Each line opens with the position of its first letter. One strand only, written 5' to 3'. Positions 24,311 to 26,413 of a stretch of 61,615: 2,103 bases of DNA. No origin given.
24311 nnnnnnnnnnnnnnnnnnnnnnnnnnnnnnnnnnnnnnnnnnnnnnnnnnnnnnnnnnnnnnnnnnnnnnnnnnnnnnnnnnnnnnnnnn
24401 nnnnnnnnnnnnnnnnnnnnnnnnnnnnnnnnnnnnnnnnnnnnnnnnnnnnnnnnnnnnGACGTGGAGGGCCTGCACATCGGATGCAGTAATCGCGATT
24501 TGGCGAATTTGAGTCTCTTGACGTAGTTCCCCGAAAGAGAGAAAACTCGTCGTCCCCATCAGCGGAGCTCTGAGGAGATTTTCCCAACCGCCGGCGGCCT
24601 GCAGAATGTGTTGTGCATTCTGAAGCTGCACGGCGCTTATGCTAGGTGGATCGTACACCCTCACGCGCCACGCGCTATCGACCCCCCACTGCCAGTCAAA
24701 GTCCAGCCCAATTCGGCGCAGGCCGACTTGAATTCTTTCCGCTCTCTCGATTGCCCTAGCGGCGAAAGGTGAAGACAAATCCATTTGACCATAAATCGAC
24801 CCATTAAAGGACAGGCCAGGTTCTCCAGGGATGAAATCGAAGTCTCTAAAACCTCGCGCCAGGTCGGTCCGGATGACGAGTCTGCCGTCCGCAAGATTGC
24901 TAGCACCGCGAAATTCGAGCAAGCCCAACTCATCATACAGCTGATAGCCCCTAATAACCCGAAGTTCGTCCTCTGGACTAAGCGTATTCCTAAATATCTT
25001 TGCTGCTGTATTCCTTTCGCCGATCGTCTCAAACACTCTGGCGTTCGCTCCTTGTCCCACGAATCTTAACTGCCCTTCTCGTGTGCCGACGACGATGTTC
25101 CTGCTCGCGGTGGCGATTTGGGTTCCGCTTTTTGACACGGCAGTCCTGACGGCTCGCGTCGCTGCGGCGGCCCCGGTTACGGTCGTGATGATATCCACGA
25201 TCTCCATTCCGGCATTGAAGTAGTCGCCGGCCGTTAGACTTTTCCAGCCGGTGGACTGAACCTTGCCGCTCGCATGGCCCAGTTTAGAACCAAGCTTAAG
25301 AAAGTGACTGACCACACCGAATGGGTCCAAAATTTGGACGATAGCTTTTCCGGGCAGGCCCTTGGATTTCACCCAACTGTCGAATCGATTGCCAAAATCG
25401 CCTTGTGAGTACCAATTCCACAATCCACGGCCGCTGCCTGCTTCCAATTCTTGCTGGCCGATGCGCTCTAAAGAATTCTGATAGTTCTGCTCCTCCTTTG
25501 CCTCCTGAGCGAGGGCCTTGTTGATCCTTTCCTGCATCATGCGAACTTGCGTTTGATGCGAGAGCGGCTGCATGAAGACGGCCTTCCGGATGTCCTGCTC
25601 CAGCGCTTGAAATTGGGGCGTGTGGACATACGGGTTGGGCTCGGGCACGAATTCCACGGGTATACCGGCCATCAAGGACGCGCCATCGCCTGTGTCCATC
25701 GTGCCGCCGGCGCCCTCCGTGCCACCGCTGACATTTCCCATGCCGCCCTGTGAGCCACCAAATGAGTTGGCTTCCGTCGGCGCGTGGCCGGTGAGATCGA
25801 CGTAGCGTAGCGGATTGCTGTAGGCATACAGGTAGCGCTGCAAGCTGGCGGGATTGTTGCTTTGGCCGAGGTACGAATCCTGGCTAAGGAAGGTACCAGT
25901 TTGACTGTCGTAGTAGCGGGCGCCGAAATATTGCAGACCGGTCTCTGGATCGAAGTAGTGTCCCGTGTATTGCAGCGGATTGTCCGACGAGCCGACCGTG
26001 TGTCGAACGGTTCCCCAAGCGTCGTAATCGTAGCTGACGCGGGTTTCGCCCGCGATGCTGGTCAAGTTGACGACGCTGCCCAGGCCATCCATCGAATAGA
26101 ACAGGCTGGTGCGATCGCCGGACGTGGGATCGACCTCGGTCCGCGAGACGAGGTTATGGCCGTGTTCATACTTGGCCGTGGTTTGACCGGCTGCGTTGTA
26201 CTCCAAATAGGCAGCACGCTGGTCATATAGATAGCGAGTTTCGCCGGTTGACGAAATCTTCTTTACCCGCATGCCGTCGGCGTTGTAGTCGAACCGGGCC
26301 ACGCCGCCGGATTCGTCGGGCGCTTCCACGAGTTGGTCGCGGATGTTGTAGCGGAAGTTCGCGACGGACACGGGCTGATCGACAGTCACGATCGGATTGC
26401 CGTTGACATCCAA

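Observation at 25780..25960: Rhs core is internal and its autoproteolysis-type motifs are degenerate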

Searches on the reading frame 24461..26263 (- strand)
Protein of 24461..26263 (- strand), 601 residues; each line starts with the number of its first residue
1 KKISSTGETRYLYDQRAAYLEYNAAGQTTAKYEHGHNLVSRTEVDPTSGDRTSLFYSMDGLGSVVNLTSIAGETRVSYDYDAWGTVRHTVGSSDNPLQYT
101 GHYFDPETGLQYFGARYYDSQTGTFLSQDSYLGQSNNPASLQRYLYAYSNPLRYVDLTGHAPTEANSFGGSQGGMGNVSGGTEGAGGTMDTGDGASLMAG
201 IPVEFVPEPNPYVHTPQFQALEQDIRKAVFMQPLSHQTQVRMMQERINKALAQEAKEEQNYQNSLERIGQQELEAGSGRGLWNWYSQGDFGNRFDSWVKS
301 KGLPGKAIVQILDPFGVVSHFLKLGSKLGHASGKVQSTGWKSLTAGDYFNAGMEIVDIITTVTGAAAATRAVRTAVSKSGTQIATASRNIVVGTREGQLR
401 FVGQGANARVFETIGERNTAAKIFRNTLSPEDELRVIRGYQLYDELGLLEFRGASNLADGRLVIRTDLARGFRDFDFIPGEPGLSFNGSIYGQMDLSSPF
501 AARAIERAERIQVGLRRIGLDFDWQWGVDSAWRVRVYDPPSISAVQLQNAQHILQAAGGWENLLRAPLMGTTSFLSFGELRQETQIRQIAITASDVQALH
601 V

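Call 31: find_related_loci(query=window:24461-26263:-, collection=genome_contigs, flank=10000)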
Query window:24461-26263:- (601 aa) in genome_contigs; peptide patterns used: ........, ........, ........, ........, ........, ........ (x = any residue, [..] = any of these).
69 stretches matched a pattern; 16 encode a relative of the query (tblastn E <= 1e-3); 16 distinct loci.
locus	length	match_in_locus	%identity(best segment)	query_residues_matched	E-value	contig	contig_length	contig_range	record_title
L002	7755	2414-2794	33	97-258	5e-12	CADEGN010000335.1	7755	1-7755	MAG: uncultured Myxococcales bacterium isolate Myxococcales sp. RBC066 genome assembly, contig: MAG066_335, whole genome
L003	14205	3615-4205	29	46-248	1e-11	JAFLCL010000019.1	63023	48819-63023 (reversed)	MAG: Deltaproteobacteria bacterium isolate UWPOB_DELTA5 gnl_X_FKCMEJAL_19, whole genome shotgun sequence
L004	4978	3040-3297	42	97-186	1e-11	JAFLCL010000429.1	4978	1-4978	MAG: Deltaproteobacteria bacterium isolate UWPOB_DELTA5 gnl_X_FKCMEJAL_429, whole genome shotgun sequence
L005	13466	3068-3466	37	55-174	1e-11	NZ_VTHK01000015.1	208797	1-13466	Amycolatopsis anabasis strain EGI 650086 RDPYD18112716_A.Scaf15, whole genome shotgun sequence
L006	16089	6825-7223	35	43-178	2e-11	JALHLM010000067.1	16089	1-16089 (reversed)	MAG: Pirellulales bacterium isolate Bin_18_1_sub c_000000014303, whole genome shotgun sequence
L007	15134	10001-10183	48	97-162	5e-11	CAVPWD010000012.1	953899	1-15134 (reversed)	MAG: uncultured Acidobacteriaceae bacterium isolate MFD00008.bin.2.35 genome assembly, contig: contig_41406, whole genom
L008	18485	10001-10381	35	42-176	9e-11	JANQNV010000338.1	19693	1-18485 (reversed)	MAG: Longimicrobiales bacterium isolate IP29b_bin.11 k99_2218749, whole genome shotgun sequence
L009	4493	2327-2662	36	97-222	2e-10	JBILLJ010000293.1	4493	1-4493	MAG: Sandaracinaceae bacterium isolate ME2017-07-27_3300044645_group7_bin65 Rohwer_bin1493_scaffold_30900_c1, whole geno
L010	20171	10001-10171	47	96-151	2e-10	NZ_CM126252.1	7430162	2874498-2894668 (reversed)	Streptomyces sp. BR1 chromosome, whole genome shotgun sequence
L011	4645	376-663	42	81-175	2e-10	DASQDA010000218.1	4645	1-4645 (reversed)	MAG TPA_asm: Polyangiaceae bacterium isolate SMAG_U11714 k141_11526, whole genome shotgun sequence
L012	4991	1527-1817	41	88-190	1e-9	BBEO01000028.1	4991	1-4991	Byssovorax cruenta JCM 12614 DNA, contig: JCM12614.contig00028, whole genome shotgun sequence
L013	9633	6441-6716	38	97-190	2e-9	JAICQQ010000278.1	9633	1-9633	MAG: Polyangiaceae bacterium isolate TY_HY_2_bin.55 k141_3595560_length_9633_cov_12.9968, whole genome shotgun sequence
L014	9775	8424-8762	36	42-159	2e-9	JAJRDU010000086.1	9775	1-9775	MAG: Methylococcaceae bacterium isolate OWC_0100 OWC_0100_k121_4906352, whole genome shotgun sequence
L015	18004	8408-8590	47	97-161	3e-9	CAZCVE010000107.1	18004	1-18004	MAG TPA_asm: uncultured Sandaracinaceae bacterium isolate SRP302895_co1_485 genome assembly, contig: NODE_5870_length_18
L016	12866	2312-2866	27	72-263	5e-9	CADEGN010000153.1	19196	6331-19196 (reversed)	MAG: uncultured Myxococcales bacterium isolate Myxococcales sp. RBC066 genome assembly, contig: MAG066_153, whole genome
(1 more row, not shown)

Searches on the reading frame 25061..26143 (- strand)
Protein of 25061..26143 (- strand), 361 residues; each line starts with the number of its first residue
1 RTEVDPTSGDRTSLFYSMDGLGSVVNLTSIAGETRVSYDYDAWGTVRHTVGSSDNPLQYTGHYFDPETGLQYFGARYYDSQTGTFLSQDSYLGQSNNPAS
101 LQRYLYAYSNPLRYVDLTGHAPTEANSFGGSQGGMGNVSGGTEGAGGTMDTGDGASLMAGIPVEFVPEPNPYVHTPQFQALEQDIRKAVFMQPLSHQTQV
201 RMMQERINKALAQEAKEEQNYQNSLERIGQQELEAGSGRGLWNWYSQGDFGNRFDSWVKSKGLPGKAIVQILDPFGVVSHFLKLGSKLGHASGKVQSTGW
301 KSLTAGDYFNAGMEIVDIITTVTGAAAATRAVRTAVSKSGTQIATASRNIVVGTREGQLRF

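Call 15: find_homologous_proteins(query=window:25181-26143:-, max_evalue=0.001)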
Query window:25181-26143:- (321 aa): 29 proteins with E <= 0.001 among 1168 candidates.
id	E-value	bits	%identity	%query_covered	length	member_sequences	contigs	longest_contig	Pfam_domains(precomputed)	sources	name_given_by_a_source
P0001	2.8e-44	170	61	48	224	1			PF25023.2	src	-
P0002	4.9e-39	153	70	32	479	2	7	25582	PF25023.2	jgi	jgi:RHS repeat-associated protein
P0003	1.3e-36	145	60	37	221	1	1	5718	-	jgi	jgi:RHS repeat-associated protein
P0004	4.2e-16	77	42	34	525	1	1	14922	PF25023.2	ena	-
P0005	1.6e-15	75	60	22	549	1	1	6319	-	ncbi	-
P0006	5.2e-15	74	43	33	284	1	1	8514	-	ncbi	-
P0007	2.1e-13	68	42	34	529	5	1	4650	PF05593.20,PF25023.2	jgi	jgi:RHS repeat-associated protein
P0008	9.2e-13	66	41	39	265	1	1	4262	PF25023.2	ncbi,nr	ncbi:MAG: RHS repeat-associated core domain-containing protein [Candidatus Omnitrophota bacterium]|n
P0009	9.7e-13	66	43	33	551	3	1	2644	PF05593.20,PF25023.2,PF10908.14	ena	-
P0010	1.3e-12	66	41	33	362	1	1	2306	PF05593.20,PF25023.2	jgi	jgi:RHS repeat-associated protein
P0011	1.4e-12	66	29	70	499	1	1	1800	PF05593.20,PF25023.2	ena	-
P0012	1.5e-12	66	41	32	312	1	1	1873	PF25023.2,PF03527.21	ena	-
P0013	2.2e-12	65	41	34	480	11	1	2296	PF05593.20,PF25023.2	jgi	jgi:RHS repeat-associated protein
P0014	1.2e-11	63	51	23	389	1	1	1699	PF05593.20,PF25023.2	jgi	-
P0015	1.7e-11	62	40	34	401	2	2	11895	PF05593.20,PF25023.2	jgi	-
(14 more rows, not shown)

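Call 46: find_encoding_contigs(protein=P0002, flank=10000, max_places=3)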
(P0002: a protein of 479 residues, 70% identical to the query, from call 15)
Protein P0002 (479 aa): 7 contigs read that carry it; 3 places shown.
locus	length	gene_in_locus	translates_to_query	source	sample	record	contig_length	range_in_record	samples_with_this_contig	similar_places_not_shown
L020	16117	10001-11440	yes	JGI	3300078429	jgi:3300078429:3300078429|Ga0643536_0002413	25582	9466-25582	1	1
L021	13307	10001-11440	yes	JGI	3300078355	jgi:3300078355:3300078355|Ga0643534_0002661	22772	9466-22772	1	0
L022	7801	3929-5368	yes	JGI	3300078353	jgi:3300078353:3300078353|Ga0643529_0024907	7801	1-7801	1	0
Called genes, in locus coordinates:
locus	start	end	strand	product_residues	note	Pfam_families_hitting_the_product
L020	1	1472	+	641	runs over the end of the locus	PF02838:Glyco_hydro_20b, PF00728:Glyco_hydro_20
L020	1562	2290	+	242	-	PF05721:PhyH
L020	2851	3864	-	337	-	PF13565:HTH_32 (weak), PF00665:rve, PF13683:rve_3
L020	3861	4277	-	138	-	PF01527:HTH_Tnp_1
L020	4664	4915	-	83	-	-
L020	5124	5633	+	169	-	-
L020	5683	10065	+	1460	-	PF17803:Cadherin_4 (weak), PF17892:Cadherin_5, PF17963:Big_9, PF13620:CarboxypepD_reg (weak), PF13715:CarbopepD_reg_2 (faint), PF13205:Big_5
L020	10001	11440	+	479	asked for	PF25023:TEN_YD-shell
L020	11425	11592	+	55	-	-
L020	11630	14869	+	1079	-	-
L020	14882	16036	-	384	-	PF13808:DDE_Tnp_1_assoc, PF01609:DDE_Tnp_1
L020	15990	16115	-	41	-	?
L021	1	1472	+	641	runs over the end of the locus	PF02838:Glyco_hydro_20b, PF00728:Glyco_hydro_20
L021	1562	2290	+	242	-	PF05721:PhyH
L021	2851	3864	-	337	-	PF13565:HTH_32 (weak), PF00665:rve, PF13683:rve_3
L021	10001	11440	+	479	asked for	PF25023:TEN_YD-shell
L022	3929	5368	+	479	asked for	PF25023:TEN_YD-shell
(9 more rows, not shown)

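Call 64: find_related_loci(query=window:25061-26143:-, collection=metagenome_contigs, flank=6000)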
Query window:25061-26143:- (361 aa) in metagenome_contigs; peptide patterns used: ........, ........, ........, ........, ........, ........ (x = any residue, [..] = any of these).
103 stretches matched a pattern; 26 encode a relative of the query (tblastn E <= 1e-3); 26 distinct loci.
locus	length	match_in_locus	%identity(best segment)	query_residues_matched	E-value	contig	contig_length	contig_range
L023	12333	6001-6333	45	9-120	3e-20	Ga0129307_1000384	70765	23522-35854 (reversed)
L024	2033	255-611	42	14-140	1e-16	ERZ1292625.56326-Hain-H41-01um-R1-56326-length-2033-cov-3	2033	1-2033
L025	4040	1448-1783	38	15-120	3e-15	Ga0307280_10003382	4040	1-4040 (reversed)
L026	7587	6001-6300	39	15-119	7e-15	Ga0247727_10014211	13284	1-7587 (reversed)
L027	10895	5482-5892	33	15-151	9e-15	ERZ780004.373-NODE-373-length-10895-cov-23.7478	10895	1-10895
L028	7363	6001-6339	35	15-120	4e-14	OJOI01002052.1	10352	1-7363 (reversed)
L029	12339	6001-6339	35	15-120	4e-14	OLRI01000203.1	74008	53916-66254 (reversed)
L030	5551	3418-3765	36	3-124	3e-13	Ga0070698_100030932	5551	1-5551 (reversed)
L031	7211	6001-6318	40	13-121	2e-13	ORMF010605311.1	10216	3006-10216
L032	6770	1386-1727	37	4-121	6e-13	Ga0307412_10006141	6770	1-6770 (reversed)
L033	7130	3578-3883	40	41-151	9e-13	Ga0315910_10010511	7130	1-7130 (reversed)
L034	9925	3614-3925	36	15-122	3e-11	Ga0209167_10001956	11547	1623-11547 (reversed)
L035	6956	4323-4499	50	57-119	3e-11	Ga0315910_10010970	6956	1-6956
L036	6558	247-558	36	15-122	3e-11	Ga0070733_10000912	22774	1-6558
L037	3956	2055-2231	50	57-119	5e-11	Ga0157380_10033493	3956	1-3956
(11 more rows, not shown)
